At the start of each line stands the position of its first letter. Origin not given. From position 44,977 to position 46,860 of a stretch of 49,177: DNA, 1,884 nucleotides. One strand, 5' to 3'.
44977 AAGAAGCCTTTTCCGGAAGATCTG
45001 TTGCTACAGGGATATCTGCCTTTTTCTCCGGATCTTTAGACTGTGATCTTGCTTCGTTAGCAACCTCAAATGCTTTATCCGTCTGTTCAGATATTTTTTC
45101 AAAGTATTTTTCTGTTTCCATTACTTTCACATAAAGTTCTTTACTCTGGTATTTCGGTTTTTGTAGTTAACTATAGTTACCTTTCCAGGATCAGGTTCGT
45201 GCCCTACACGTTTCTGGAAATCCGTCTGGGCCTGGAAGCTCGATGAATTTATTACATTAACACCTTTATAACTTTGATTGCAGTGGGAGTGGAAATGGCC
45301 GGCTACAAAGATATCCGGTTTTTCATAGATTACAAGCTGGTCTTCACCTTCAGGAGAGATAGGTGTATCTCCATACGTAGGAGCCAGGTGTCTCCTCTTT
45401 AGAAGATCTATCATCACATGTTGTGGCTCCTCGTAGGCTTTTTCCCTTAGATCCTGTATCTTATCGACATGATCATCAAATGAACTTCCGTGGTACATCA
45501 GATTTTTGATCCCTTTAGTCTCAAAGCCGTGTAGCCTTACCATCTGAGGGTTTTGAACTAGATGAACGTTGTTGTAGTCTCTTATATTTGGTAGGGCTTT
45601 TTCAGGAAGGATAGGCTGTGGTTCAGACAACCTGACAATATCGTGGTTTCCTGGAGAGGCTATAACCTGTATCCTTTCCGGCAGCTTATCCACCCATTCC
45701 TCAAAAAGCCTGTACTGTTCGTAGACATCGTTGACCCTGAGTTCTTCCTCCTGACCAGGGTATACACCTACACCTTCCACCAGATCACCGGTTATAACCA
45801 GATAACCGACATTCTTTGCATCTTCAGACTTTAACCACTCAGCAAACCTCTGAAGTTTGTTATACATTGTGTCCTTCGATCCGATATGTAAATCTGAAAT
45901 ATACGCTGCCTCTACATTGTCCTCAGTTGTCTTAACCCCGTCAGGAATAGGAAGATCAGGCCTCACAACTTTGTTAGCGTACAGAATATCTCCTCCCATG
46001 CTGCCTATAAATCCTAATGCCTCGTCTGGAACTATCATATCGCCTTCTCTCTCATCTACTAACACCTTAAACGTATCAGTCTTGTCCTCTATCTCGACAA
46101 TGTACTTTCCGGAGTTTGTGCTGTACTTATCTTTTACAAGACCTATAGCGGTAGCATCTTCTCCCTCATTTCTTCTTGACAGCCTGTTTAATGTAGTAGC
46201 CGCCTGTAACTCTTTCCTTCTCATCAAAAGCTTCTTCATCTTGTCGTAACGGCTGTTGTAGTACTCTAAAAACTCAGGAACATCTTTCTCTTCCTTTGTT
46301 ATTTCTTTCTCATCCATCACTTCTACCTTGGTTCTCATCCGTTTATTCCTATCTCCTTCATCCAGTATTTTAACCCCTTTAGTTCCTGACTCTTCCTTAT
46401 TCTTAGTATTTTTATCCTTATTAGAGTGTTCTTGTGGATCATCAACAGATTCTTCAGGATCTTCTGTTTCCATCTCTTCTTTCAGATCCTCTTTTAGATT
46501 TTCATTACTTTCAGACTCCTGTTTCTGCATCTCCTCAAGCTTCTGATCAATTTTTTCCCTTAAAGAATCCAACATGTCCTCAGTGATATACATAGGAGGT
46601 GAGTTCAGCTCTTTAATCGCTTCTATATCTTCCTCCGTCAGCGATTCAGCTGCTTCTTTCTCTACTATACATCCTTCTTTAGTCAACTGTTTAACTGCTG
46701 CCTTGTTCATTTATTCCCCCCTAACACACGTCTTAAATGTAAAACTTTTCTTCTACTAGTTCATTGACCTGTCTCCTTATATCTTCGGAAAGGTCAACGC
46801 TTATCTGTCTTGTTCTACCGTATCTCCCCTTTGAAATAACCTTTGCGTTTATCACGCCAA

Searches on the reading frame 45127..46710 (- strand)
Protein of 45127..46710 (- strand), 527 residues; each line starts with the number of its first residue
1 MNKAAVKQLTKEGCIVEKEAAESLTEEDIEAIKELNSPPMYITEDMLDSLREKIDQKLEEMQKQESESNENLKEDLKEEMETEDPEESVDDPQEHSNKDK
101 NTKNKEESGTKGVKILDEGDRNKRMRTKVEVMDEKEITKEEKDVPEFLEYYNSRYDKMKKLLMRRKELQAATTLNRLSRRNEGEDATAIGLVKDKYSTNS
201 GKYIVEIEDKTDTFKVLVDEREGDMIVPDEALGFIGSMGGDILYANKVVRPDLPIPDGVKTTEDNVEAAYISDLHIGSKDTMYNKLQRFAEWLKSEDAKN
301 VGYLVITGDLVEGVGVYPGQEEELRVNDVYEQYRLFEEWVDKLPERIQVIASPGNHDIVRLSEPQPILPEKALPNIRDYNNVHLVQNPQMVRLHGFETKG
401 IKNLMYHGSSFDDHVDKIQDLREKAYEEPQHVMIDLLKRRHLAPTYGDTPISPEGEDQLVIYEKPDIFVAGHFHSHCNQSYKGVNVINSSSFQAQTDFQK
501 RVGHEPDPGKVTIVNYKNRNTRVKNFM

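Call 20: search_protein_families(library=ncbifam, proteins=[window:45127-46710:-], max_evalue=0.00001)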
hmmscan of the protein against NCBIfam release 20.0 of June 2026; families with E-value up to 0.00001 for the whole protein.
window:45127-46710:- (527 aa): 5 families
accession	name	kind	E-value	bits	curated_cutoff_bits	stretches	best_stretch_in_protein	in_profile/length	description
NF003118.0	PRK04036.1-3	equivalog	2.3e-132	442.4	445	1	27-526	4-479/481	DNA-directed DNA polymerase II small subunit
NF003120.0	PRK04036.1-5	equivalog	6.9e-113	378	671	1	16-526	25-546/547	DNA-directed DNA polymerase II small subunit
NF003116.0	PRK04036.1-1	equivalog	6.4e-104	348.5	425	1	5-526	9-529/530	DNA-directed DNA polymerase II small subunit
NF003119.0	PRK04036.1-4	equivalog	7.1e-104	348.4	823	1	39-523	77-578/590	DNA-directed DNA polymerase II small subunit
NF003117.0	PRK04036.1-2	equivalog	1.5e-84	284.6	993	1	143-517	253-634/650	DNA-directed DNA polymerase II small subunit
